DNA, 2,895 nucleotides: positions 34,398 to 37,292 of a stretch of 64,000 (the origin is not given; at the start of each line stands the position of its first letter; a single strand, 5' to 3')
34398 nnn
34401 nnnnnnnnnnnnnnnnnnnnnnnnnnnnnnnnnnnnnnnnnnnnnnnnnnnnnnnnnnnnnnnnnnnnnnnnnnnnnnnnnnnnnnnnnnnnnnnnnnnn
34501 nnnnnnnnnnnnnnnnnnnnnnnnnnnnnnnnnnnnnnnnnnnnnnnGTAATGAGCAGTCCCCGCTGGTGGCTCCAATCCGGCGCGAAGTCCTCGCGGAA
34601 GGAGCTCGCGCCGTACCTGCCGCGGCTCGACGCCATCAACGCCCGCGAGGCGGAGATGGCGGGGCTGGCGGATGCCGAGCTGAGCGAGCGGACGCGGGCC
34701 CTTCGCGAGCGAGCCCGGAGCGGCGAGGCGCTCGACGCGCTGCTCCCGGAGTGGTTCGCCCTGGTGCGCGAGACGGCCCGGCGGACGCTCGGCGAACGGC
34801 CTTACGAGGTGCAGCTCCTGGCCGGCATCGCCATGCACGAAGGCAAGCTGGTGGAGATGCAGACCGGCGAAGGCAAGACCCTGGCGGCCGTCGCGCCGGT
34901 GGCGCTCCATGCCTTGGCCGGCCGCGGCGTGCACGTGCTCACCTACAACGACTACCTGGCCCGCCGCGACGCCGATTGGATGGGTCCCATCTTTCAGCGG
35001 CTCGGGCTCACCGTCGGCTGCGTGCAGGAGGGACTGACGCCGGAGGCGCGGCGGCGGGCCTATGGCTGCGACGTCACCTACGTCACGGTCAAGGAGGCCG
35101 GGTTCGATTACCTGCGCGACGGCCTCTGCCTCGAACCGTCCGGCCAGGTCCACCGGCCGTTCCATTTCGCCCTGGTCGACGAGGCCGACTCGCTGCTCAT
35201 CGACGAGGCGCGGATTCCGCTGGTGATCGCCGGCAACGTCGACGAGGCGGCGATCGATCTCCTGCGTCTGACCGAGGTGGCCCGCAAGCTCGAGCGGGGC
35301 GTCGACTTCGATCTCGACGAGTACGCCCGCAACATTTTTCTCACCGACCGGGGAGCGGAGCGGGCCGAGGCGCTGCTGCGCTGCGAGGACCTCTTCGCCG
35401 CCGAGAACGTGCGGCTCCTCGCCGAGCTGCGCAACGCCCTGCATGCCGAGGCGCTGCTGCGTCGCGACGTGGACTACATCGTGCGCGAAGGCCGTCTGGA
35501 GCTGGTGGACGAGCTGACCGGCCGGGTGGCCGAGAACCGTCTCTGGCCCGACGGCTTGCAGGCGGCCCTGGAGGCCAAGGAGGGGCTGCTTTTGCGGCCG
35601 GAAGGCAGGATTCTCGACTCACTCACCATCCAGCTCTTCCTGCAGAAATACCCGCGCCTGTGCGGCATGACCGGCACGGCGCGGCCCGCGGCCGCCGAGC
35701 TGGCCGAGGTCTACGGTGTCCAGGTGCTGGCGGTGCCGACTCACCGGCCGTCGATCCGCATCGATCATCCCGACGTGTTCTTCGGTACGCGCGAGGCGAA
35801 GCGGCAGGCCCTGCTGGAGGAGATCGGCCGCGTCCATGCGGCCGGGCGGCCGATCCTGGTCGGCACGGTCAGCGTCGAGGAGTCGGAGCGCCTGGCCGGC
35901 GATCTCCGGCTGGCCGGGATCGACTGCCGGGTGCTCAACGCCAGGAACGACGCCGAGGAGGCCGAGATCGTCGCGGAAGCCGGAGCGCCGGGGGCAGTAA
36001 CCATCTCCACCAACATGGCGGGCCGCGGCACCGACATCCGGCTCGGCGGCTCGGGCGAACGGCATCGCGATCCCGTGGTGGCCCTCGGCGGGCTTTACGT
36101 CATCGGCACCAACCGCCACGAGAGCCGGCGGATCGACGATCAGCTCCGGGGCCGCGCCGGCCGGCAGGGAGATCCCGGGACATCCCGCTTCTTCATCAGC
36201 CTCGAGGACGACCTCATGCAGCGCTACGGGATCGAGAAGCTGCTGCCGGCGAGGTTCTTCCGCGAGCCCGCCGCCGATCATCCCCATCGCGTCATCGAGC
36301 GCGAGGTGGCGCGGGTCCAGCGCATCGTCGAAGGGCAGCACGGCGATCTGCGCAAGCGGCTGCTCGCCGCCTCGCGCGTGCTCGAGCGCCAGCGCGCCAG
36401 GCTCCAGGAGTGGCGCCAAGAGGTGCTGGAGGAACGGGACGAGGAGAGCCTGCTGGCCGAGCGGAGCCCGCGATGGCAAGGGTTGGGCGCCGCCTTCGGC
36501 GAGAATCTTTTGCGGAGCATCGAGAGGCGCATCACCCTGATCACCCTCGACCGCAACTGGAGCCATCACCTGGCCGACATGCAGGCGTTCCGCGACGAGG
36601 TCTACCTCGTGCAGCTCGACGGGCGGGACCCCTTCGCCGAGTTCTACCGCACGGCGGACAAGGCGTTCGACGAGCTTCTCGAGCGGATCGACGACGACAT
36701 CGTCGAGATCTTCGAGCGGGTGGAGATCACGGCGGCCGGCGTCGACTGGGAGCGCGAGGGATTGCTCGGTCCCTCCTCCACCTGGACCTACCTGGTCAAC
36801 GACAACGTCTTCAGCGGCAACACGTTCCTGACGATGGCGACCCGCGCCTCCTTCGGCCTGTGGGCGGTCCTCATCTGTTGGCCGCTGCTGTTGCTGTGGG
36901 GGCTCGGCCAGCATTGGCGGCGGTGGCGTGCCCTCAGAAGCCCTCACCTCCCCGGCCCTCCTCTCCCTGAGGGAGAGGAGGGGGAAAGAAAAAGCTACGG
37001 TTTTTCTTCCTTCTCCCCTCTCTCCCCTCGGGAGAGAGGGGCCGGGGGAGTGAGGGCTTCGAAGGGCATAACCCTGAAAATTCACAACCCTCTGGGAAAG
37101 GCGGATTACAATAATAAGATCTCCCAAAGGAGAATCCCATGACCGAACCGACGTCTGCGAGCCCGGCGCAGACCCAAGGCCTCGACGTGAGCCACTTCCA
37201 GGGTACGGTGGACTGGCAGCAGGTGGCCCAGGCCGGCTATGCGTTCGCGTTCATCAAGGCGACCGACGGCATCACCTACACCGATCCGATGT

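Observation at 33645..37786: Operon: unknown 289-aa protein, divergent SecA paralog with a C-terminal TM segment, and a leaderless GH25 muramidase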

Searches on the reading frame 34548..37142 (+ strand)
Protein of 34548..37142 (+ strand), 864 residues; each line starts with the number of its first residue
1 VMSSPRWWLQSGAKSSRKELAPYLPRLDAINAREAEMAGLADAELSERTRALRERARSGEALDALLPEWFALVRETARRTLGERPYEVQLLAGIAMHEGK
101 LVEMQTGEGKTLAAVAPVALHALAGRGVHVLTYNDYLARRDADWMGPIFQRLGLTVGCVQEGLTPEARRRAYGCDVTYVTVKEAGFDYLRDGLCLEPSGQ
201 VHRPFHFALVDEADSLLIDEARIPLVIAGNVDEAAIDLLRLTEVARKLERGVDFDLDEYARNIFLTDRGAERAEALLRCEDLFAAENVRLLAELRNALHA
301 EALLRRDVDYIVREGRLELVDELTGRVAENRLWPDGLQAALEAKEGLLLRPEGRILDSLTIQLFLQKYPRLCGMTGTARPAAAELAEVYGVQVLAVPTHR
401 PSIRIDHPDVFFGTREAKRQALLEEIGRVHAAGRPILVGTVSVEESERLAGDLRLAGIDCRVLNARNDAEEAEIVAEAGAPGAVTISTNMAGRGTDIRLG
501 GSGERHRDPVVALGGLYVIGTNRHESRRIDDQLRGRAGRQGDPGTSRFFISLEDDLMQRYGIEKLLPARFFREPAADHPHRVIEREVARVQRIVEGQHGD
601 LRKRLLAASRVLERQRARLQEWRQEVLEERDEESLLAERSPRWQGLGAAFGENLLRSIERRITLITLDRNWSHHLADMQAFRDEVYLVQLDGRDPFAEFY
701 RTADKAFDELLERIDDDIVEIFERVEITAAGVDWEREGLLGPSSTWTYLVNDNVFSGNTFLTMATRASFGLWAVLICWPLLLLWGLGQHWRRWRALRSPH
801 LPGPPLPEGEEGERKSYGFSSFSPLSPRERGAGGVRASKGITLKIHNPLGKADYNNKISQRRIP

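Call 3: search_protein_families(library=pfam, proteins=[window:34548-37142:+], max_evalue=0.01)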
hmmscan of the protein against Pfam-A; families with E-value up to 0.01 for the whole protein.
window:34548-37142:+ (864 aa): 5 families
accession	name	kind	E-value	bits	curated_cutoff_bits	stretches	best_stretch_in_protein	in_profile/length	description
PF07517.20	SecA_DEAD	-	3.4e-103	345.3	24.6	1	14-385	7-289/290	SecA DEAD-like domain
PF21090.3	P-loop_SecA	-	8.3e-67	225.2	27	2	401-505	1-105/205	SecA P-loop domain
PF01043.26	SecA_PP_bind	-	4.2e-28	98.6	23.5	1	241-342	9-110/110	SecA preprotein cross-linking domain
PF07516.18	SecA_SW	-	6.1e-21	75.8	26.7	2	653-725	127-199/200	SecA Wing and Scaffold domain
PF00270.35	DEAD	-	0.00056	20.1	26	1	99-217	16-130/167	DEAD/DEAH box helicase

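Call 10: find_homologous_proteins(query=window:34548-36920:+, max_evalue=1e-10)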
Query window:34548-36920:+ (791 aa): 8000 proteins with E <= 1e-10 among 8000 candidates; the best 120 are listed.
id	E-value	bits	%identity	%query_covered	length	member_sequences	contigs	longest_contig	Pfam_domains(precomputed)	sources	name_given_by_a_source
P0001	0.0e+0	1760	100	100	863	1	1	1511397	PF07517.21,PF07516.19,PF21090.4,PF01043.27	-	-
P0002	0.0e+0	1578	89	100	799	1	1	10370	PF07517.21,PF07516.19,PF21090.4,PF01043.27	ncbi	-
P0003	0.0e+0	1491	85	100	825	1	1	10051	PF07517.21,PF07516.19,PF21090.4,PF01043.27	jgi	jgi:preprotein translocase subunit SecA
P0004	0.0e+0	1482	84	100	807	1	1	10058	PF07517.21,PF07516.19,PF21090.4,PF01043.27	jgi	jgi:preprotein translocase subunit SecA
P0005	0.0e+0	1475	85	100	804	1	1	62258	PF07517.21,PF07516.19,PF21090.4,PF01043.27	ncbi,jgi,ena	ncbi:MAG TPA: accessory Sec system translocase SecA2 [Thermoanaerobaculia bacterium]|jgi:preprotein 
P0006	0.0e+0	1447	83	100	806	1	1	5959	PF07517.21,PF07516.19,PF21090.4,PF01043.27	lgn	-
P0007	0.0e+0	1442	83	100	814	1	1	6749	PF07517.21,PF07516.19,PF21090.4,PF01043.27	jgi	jgi:preprotein translocase subunit SecA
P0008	0.0e+0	1442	83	100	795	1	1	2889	PF07517.21,PF07516.19,PF21090.4,PF01043.27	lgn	-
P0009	0.0e+0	1424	82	99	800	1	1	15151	PF07517.21,PF07516.19,PF21090.4,PF01043.27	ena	-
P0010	0.0e+0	1418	82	100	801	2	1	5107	PF07517.21,PF07516.19,PF21090.4,PF01043.27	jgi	jgi:preprotein translocase subunit SecA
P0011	0.0e+0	1413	82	100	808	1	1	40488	PF07517.21,PF07516.19,PF21090.4,PF01043.27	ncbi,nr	ncbi:MAG TPA: accessory Sec system translocase SecA2 [Thermoanaerobaculia bacterium]|nr:accessory Se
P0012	0.0e+0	1412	82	99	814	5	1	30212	PF07517.21,PF07516.19,PF21090.4,PF01043.27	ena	-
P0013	0.0e+0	1408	81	99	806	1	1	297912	PF07517.21,PF07516.19,PF21090.4,PF01043.27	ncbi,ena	-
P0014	0.0e+0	1408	82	100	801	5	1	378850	PF07517.21,PF07516.19,PF21090.4,PF01043.27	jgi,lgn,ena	-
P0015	0.0e+0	1402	81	100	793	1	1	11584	PF07517.21,PF07516.19,PF21090.4,PF01043.27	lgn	-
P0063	0.0e+0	1190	71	97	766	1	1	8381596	PF07517.21,PF07516.19,PF21090.4,PF01043.27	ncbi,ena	-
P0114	7.8e-296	1002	62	98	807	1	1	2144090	PF07517.21,PF07516.19,PF21090.4,PF01043.27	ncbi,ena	-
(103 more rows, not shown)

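Call 11: search_protein_families(library=ncbifam, proteins=[window:34548-37142:+], max_evalue=0.01)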
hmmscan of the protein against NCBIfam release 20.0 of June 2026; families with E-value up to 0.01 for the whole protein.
window:34548-37142:+ (864 aa): 8 families
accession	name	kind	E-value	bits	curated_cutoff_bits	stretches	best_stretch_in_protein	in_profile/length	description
TIGR04221.1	SecA2_Mycobac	equivalog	2.2e-243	809.8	725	1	7-763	5-754/762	accessory Sec system translocase SecA2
NF009538.1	PRK12904.1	equivalog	1.9e-234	780.4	814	3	15-504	9-495/814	preprotein translocase subunit SecA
TIGR00963.1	secA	equivalog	3.7e-231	769.6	800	3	30-504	1-477/787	preprotein translocase subunit SecA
NF006630.0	PRK09200.1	subfamily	1.9e-207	691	862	2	15-633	9-627/789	preprotein translocase subunit SecA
TIGR04397.1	SecA2_Bac_anthr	exception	4.4e-204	679.9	1085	2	14-633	7-621/774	accessory Sec system translocase SecA2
NF009536.0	PRK12901.1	equivalog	3e-176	588.5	1493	3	292-627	492-822/1118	preprotein translocase subunit SecA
TIGR03714.1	secA2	equivalog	3e-169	564.8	930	1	27-632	13-622/762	accessory Sec system translocase SecA2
NF012136.0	SecA2_Lm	equivalog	2.3e-140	469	1100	1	33-630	24-618/776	accessory Sec system translocase SecA2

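Call 12: search_protein_families(library=phrogs, proteins=[window:34548-37142:+], max_evalue=0.01)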
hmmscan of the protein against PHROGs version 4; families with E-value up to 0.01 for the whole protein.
window:34548-37142:+ (864 aa): 2 families
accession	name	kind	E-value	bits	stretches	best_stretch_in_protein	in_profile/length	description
phrog_32805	-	unknown function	7.5e-183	610.8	1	27-631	6-610/806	-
phrog_16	-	DNA, RNA and nucleotide metabolism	0.0013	18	0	367-497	405-558/986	DNA helicase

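Call 13: find_encoding_contigs(protein=P0063, flank=6000, max_places=2)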
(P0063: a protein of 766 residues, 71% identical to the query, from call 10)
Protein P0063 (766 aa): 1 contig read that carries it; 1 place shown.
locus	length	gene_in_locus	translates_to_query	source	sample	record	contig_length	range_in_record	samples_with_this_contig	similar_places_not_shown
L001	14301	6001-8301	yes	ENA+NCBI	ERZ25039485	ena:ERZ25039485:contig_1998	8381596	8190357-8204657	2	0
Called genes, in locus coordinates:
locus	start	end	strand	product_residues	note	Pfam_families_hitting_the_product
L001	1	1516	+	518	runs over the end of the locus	-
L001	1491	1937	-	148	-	PF00144:Beta-lactamase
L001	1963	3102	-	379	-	PF02515:CoA_transf_3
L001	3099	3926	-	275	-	-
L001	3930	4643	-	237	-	PF04542:Sigma70_r2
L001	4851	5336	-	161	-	PF13499:EF-hand_7 (faint), PF00036:EF-hand_1 (faint), PF13202:EF-hand_5 (faint), PF13405:EF-hand_6 (faint)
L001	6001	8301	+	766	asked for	PF07517:SecA_DEAD, PF01043:SecA_PP_bind, PF21090:P-loop_SecA, PF07516:SecA_SW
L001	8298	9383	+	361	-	PF02276:CytoC_RC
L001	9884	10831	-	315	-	PF00903:Glyoxalase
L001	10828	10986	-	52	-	-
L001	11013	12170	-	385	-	PF13173:AAA_14, PF13635:DUF4143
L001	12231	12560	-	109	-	-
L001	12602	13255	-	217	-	PF00072:Response_reg, PF00196:GerE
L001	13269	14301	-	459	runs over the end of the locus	PF01590:GAF, PF13185:GAF_2, PF07730:HisKA_3, PF02518:HATPase_c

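Call 14: find_encoding_contigs(protein=P0014, flank=6000, max_places=2)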
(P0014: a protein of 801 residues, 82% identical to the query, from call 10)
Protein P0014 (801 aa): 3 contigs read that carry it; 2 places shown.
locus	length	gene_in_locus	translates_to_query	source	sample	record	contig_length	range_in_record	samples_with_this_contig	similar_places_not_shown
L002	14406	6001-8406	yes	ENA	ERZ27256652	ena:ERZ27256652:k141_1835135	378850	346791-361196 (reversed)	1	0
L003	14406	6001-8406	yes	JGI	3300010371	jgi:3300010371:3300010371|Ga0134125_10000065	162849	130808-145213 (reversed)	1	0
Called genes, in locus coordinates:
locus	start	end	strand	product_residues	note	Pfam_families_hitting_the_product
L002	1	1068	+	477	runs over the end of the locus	PF00144:Beta-lactamase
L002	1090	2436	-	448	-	-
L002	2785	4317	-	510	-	-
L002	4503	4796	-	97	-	PF03960:ArsC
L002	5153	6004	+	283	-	-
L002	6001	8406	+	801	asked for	PF07517:SecA_DEAD, PF01043:SecA_PP_bind, PF21090:P-loop_SecA, PF07516:SecA_SW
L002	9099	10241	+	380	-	-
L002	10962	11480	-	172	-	-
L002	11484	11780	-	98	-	PF08681:TacA1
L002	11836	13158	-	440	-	PF13620:CarboxypepD_reg, PF13715:CarbopepD_reg_2 (weak)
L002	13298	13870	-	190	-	-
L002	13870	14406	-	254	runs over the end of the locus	PF04446:Thg1, PF14413:Thg1C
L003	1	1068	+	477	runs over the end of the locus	PF00144:Beta-lactamase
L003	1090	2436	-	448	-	-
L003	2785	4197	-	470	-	-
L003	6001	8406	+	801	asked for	PF07517:SecA_DEAD, PF01043:SecA_PP_bind, PF21090:P-loop_SecA, PF07516:SecA_SW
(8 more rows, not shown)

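Call 15: find_encoding_contigs(protein=P0114, flank=6000, max_places=2)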
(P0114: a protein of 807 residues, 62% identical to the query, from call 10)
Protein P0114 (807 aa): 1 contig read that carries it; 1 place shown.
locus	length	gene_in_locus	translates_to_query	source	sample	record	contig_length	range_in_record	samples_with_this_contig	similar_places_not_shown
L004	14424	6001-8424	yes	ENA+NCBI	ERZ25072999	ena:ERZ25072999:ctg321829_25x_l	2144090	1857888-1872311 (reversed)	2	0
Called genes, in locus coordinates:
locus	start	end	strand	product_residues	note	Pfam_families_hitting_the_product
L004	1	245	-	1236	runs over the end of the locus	PF00775:Dioxygenase_C (faint), PF02369:Big_1 (faint), PF09430:EMC7_beta-sandw (faint), PF10670:DUF4198 (faint), PF13715:CarbopepD_reg_2 (faint), PF17210:SdrD_B (faint), PF07210:DUF1416 (faint), PF13620:CarboxypepD_reg, +1 more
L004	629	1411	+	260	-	PF01261:AP_endonuc_2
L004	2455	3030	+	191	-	-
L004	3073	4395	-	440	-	-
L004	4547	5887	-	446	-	PF01408:GFO_IDH_MocA, PF22725:GFO_IDH_MocA_C3 (weak)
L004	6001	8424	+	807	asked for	PF07517:SecA_DEAD, PF01043:SecA_PP_bind, PF21090:P-loop_SecA, PF07516:SecA_SW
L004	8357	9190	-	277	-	PF00165:HTH_AraC (faint), PF12833:HTH_18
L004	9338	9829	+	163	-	PF13858:DUF4199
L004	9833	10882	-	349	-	PF03781:FGE-sulfatase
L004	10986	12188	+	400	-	PF02515:CoA_transf_3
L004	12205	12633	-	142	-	-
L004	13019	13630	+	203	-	-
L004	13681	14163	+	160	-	PF03737:RraA-like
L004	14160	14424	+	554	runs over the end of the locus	PF05960:DUF885 (weak)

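Call 16: find_related_loci(query=window:34548-36920:+, collection=genome_contigs, flank=10000)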
Query window:34548-36920:+ (791 aa) in genome_contigs; peptide patterns used: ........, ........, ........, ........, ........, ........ (x = any residue, [..] = any of these).
599 stretches matched a pattern (row limit reached: there are more); 590 encode a relative of the query (tblastn E <= 1e-3); the best 80 are kept; 80 distinct loci.
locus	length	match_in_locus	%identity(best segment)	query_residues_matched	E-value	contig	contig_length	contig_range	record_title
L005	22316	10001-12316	74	22-791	0e+0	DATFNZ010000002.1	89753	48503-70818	MAG TPA_asm: Thermoanaerobaculia bacterium isolate SMAG_U9264 k141_254845, whole genome shotgun sequence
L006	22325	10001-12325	73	27-791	0e+0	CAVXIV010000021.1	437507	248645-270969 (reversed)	MAG: uncultured Acidobacteriota bacterium isolate MFD03066.bin.2.238 genome assembly, contig: contig_79801, whole genome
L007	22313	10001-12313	55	19-786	0e+0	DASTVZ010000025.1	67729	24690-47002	MAG TPA_asm: Vicinamibacterales bacterium isolate SMAG_U2373 k141_1435056, whole genome shotgun sequence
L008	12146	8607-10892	49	20-786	0e+0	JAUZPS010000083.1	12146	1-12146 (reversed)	MAG: Bacillota bacterium isolate bin150(14d) FHPBLPLK_83, whole genome shotgun sequence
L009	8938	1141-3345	51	19-753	0e+0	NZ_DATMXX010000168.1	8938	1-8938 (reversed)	MAG: Sporomusa sp. isolate SMAG_U13131 k141_61791, whole genome shotgun sequence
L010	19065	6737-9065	60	13-786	0e+0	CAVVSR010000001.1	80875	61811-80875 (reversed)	MAG: uncultured Acidobacteriota bacterium isolate MFD02840.bin.1.3 genome assembly, contig: contig_116279, whole genome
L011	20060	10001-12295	52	14-782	0e+0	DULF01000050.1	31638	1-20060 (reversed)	MAG TPA_asm: Clostridiaceae bacterium isolate AS04akNAM_100 16059_AS04, whole genome shotgun sequence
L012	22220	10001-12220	52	14-753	0e+0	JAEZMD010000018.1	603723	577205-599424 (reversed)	MAG: Bacillota bacterium isolate OH_CDB_9 k127_1782554, whole genome shotgun sequence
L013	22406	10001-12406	50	7-786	0e+0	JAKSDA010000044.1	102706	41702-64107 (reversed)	MAG: Proteobacteria bacterium isolate MAG.37 k141_2486910, whole genome shotgun sequence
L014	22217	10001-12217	51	24-761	0e+0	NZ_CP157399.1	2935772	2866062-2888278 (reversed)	MAG: Dehalobacter sp. 4CP chromosome, complete genome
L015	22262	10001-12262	55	36-786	0e+0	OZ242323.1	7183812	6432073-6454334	MAG: Vicinamibacterales bacterium isolate 8c3855b2-ceca-4187-9ff2-440907630a03 genome assembly, chromosome: 1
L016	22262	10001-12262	47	1-753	0e+0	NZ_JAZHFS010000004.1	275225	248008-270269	Clostridium frigoriphilum strain 14F 4, whole genome shotgun sequence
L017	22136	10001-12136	50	19-753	0e+0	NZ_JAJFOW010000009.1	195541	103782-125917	Cohnella sp. REN36 Scaffold9, whole genome shotgun sequence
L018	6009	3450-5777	47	19-786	0e+0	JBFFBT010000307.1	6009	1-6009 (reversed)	MAG: Myxococcota bacterium isolate Mix_mud12.2021.10.11 k141_1863487_length_6009_cov_8.9903, whole genome shotgun sequen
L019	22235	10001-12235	50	8-753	0e+0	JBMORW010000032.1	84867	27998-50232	MAG: Bacillota bacterium isolate Betzabe_MAG190 MAG190_32, whole genome shotgun sequence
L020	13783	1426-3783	44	1-791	0e+0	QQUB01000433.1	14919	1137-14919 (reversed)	MAG: Bacteroidetes bacterium isolate BCD1 725, whole genome shotgun sequence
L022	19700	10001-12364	55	6-791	0e+0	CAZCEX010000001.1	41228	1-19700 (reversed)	MAG TPA_asm: uncultured Thermoanaerobaculia bacterium isolate SRP155585_co2_217 genome assembly, contig: NODE_252_length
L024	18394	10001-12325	57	19-791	0e+0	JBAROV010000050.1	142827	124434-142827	MAG: Vicinamibacterales bacterium isolate MFD13504_ilm_asm_bin1 k127_5061, whole genome shotgun sequence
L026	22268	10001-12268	55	34-786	0e+0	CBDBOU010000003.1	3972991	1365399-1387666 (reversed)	MAG: Vicinamibacterales bacterium isolate 2866737b-c32a-4dfb-a915-985df9d893ca genome assembly, contig: contig_3, whole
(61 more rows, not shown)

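Call 38: search_solved_structures(query=window:34548-36950:+, max_evalue=1e-20, show_alignments=0)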
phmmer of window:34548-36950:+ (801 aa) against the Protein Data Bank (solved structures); distinct sequences matched with E-value up to 1e-20: 24.
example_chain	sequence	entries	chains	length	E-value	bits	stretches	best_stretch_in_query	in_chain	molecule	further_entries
6t4h_A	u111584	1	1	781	2.7e-176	591.4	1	19-633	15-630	Protein translocase subunit SecA 2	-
6sxh_A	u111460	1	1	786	2.7e-176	591.4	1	19-633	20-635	Protein translocase subunit SecA 2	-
3din_A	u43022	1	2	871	1.7e-175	588.8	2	161-636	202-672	Protein translocase subunit secA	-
3jux_A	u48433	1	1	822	2.7e-175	588.1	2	161-636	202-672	Protein translocase subunit secA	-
4ys0_A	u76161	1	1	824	3.3e-175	587.8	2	161-636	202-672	Protein translocase subunit SecA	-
4uaq_A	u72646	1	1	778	5.6e-171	573.8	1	4-763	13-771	Protein translocase subunit SecA 2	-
2ipc_A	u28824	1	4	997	8.9e-171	573.1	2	16-454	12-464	Preprotein translocase SecA subunit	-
1m6n_A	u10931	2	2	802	3.3e-168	564.6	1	26-631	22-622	Preprotein translocase secA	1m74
1tf2_A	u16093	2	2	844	3.7e-168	564.5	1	26-631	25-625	Preprotein translocase secA subunit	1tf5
3iqm_A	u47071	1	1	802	7.4e-168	563.5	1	26-631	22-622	Protein translocase subunit secA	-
2ibm_A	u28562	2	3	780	8.6e-168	563.3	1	26-631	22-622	Preprotein translocase secA subunit | Protein translocase subunit SecA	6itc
3jv2_A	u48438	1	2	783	8.7e-168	563.3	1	26-631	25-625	Protein translocase subunit SecA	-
7xha_A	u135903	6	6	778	1.3e-167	562.7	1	26-631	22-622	Protein translocase subunit SecA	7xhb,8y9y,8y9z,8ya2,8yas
3dl8_A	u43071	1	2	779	1.3e-167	562.7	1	26-631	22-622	Protein translocase subunit secA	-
3iqy_A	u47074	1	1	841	1.7e-167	562.3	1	26-631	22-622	Protein translocase subunit secA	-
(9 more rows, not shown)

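Call 60: find_encoding_contigs(protein=P0002, flank=9000, max_places=2)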
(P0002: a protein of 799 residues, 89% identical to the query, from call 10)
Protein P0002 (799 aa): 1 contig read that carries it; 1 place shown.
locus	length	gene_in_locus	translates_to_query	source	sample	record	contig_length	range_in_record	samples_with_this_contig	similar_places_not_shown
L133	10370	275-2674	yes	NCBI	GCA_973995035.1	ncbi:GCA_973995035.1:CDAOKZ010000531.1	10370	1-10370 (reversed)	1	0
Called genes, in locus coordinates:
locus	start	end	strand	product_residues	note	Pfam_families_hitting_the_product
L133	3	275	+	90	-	?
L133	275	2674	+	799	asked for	PF07517:SecA_DEAD, PF01043:SecA_PP_bind, PF21090:P-loop_SecA, PF07516:SecA_SW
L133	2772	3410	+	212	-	PF01183:Glyco_hydro_25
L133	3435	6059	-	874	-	PF12704:MacB_PCD, PF02687:FtsX, PF12704:MacB_PCD, PF02687:FtsX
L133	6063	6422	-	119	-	PF03551:PadR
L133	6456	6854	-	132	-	PF11236:DUF3037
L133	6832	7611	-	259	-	PF20613:HipA_2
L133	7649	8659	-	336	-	PF14226:DIOX_N, PF03171:2OG-FeII_Oxy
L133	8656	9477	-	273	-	PF15891:Nuc_deoxyri_tr2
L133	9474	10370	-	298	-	?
